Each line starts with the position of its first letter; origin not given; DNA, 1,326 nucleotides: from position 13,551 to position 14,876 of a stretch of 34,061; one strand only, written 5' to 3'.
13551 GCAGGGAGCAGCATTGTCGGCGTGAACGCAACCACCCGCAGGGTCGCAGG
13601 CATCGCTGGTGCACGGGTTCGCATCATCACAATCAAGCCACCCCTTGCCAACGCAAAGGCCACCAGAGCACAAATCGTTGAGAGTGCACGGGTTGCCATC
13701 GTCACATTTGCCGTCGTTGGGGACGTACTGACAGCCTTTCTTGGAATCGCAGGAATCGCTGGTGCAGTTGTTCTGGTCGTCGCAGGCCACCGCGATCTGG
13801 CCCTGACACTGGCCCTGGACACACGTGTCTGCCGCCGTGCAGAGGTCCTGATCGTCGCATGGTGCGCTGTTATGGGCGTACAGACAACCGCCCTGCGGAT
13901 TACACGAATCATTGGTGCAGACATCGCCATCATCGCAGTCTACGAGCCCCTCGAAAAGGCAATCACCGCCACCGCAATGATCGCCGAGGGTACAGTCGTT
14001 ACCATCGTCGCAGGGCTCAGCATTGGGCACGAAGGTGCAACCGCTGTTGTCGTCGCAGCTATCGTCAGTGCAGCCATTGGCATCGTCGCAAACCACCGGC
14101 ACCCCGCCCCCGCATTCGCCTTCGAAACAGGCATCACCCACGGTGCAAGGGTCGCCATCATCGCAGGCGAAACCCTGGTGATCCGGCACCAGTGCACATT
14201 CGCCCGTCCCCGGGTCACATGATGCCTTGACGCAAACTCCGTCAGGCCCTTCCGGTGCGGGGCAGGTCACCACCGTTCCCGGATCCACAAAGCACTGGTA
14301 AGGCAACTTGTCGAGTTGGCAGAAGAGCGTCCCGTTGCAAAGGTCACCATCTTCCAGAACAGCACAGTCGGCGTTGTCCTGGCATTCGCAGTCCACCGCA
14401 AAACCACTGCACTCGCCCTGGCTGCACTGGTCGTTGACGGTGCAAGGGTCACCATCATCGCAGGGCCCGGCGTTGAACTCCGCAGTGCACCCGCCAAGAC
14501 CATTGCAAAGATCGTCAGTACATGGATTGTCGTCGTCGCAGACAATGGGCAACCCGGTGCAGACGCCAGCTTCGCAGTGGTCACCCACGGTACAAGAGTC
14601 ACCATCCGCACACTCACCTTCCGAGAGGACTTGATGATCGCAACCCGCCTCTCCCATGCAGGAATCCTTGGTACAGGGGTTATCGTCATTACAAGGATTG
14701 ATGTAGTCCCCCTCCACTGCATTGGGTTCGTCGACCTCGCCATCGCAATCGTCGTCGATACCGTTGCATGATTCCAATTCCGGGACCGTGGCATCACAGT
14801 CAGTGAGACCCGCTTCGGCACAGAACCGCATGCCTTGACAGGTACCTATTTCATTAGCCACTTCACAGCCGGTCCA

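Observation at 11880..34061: Three paralogous giant Cys-rich lipoproteins built on one blueprint within 22 kb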

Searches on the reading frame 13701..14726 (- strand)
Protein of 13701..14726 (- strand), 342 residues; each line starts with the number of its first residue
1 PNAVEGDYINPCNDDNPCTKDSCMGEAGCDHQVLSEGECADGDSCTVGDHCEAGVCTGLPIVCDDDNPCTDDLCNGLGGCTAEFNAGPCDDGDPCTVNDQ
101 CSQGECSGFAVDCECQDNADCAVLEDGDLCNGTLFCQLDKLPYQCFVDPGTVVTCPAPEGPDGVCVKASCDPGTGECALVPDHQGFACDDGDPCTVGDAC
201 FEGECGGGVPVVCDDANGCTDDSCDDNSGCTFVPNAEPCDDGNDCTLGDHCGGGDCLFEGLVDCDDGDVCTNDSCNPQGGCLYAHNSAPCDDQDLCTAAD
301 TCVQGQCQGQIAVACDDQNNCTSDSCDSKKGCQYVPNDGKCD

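Call 77: predict_structure(alignment_id=A6)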
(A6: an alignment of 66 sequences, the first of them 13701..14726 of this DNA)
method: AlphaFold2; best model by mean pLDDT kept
length: 342 residues; sequences in the alignment: 66
mean_pLDDT: 93.4   pTM: 0.55
mean pLDDT of the five models: 93.4, 92.5, 92.1, 91.6, 90.7
residues with pLDDT >= 90: 296; 70-90: 37; 50-70: 6; < 50: 3
segments of 3 or more residues with pLDDT < 50: 1-3
pLDDT, mean of each block of 10 residues (from residue 1): 57 94 92 96 93 95 94 90 95 86 93 83 92 92 89 96 97 97 96 96 97 96 96 97 97 97 97 97 98 97 97 95 96 94 80
secondary structure, 60 per line:
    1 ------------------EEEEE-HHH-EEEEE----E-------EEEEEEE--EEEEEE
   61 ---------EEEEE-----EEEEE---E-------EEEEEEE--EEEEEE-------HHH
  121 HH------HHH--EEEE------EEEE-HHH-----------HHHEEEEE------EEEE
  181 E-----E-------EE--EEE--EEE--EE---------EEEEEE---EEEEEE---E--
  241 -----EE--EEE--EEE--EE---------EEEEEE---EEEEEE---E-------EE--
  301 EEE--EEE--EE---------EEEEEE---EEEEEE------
elements in order: E19-23 E29-33 E46-52 E55-60 E70-74 E80-84 E96-102 E105-110 H118-122 E134-137 E144-147 E166-170 E177-181 E199-201 E204-206 E220-225 E229-234 E250-252 E255-257 E271-276 E280-285 E301-303 E306-308 E322-327 E331-336

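Call 81: fold_search(model_id=the predicted structure, library=pdb)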
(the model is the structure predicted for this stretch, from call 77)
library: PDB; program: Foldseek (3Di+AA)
matches with E <= 10: 52; with E <= 0.001: 4
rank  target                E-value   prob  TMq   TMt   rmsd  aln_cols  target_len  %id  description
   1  9gjc_H                2.5e-05  0.99  0.18  0.11  16.5       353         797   16  Entamoeba histolytica Gal/GalNAc lectin, mode 3 (released 2026-02-11)
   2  9gjg_H                6.3e-05  0.97  0.18  0.09  20.0       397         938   16  Entamoeba histolytica Gal/GalNAc lectin bound to monoclonal antibody CP33-H/L-LA22 (released 2026-02-11)
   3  9gjf_H                1.2e-04  0.85  0.14  0.07  41.7       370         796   19  Entamoeba histolytica Gal/GalNAc lectin in presence of monoclonal antibody CP33-H/L-LA22, mode 3 (released 2026-02-11)
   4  9gjb_H                1.8e-04  0.82  0.12  0.08  27.5       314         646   16  Entamoeba histolytica Gal/GalNAc lectin, mode 2 (released 2026-02-11)
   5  9gja_H                3.4e-03  0.41  0.12  0.07  29.5       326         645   14  Entamoeba histolytica Gal/GalNAc lectin, mode 1 (released 2026-02-11)
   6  6pog_B                4.4e-01  0.06  0.10  0.13  32.7       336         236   13  Crystal structure of the NELL2 EGF1-6-Robo3 FN1 complex (released 2020-05-06)
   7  5wi8_C                6.5e-01  0.05  0.07  0.14  16.8       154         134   18  Crystal structure of murine 4-1BB from HEK293T cells in P21 space group (released 2017-12-20)
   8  5wi8_A                7.7e-01  0.05  0.08  0.14  16.3       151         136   20  Crystal structure of murine 4-1BB from HEK293T cells in P21 space group (released 2017-12-20)
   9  4xbm_B                7.7e-01  0.04  0.12  0.11  45.4       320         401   17  X-ray crystal structure of Notch ligand Delta-like 1 (released 2015-03-11)
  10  6a3v_D                9.0e-01  0.05  0.08  0.16  20.3       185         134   14  Complex structure of human 4-1BB and 4-1BBL (released 2018-10-10)
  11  7d4b_A                1.5e+00  0.04  0.09  0.14  22.1       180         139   14  Crystal structure of 4-1BB in complex with a VHH (released 2021-07-14)
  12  5wi8_B                2.0e+00  0.03  0.07  0.14  16.3       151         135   20  Crystal structure of murine 4-1BB from HEK293T cells in P21 space group (released 2017-12-20)
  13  6mhr_C                2.0e+00  0.03  0.08  0.15  24.3       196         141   15  Structure of the human 4-1BB / Urelumab Fab complex (released 2018-11-21)
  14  8snm_B                2.6e+00  0.04  0.11  0.09  17.4       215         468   17  Structure of mature human ADAM17/iRhom2 sheddase complex in complex with ADAM17 prodomain (released 2024-05-29)
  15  6bwv_D                2.9e+00  0.03  0.09  0.18  15.7       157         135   18  Crystal Structure of the 4-1BB/4-1BBL Complex (released 2018-05-09)
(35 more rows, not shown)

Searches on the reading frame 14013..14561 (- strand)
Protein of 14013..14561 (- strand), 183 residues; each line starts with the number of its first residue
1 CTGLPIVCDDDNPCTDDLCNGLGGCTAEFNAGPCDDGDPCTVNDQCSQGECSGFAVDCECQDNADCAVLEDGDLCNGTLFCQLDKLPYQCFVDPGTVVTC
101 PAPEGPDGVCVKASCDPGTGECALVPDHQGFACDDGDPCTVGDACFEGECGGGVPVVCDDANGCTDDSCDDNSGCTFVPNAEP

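Call 35: find_homologous_proteins(query=window:14013-14561:-)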
Query seq(183 aa) (183 aa): 127 proteins with E <= 0.001 among 465 candidates; the best 120 are listed.
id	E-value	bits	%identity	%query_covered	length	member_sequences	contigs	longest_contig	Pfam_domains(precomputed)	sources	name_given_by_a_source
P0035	2.3e-44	170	50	67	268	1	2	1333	-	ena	-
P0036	1.3e-39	154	44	84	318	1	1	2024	-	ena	-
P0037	6.8e-35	139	46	75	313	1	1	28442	-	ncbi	ncbi:MAG: hypothetical protein RIT45_673 [Pseudomonadota bacterium]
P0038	2.4e-34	137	35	99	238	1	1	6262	PF00526.24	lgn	-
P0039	1.3e-33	135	49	83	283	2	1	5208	PF00526.24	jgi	-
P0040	2.7e-33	134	53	72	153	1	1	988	-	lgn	-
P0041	6.0e-33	132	53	68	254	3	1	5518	PF00526.24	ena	-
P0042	1.0e-32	132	53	66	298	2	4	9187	-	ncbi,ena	-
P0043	5.3e-32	129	45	82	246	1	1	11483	-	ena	-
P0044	6.0e-32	129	50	64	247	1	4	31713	-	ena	-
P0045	3.2e-31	127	54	82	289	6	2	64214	-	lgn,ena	-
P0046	2.0e-27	114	42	92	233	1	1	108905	PF00526.24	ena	-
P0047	5.4e-27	113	49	79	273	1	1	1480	-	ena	-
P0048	9.3e-27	112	37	96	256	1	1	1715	PF00526.24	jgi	-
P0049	7.7e-26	109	46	66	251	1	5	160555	-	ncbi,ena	-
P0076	1.6e-14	72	34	79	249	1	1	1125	PF00526.24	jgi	jgi:MYXO-CTERM domain-containing protein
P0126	2.3e-6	46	50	34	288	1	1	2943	PF00526.24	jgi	jgi:MYXO-CTERM domain-containing protein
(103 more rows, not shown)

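Call 95: search_protein_families(library=ncbifam, proteins=[P0076, P0126], max_evalue=1)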
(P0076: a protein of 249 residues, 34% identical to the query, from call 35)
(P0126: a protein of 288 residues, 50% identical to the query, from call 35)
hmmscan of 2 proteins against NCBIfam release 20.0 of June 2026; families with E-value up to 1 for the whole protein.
P0076 (249 aa): 2 families
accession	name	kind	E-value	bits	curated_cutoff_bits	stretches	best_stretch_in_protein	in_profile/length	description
TIGR03901.2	MYXO-CTERM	domain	8.6e-07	29.2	20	1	214-245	2-33/34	MYXO-CTERM sorting domain-containing protein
NF033846.1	Rumino_NPXTG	domain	0.36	11.2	23.5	0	231-246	15-30/30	NPXTG-anchored protein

P0126 (288 aa): 3 families
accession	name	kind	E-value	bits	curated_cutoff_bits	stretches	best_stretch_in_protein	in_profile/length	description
TIGR03901.2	MYXO-CTERM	domain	3.3e-05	24.2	20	1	251-288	1-34/34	MYXO-CTERM sorting domain-containing protein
NF045638.1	Mrt_dep_phytase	exception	0.0018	17.1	440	1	203-288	350-429/430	myxosortase-dependent phytase-like phosphatase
TIGR01167.1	LPXTG_anchor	domain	0.034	14.8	15.9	1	266-288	11-33/34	LPXTG cell wall anchor domain-containing protein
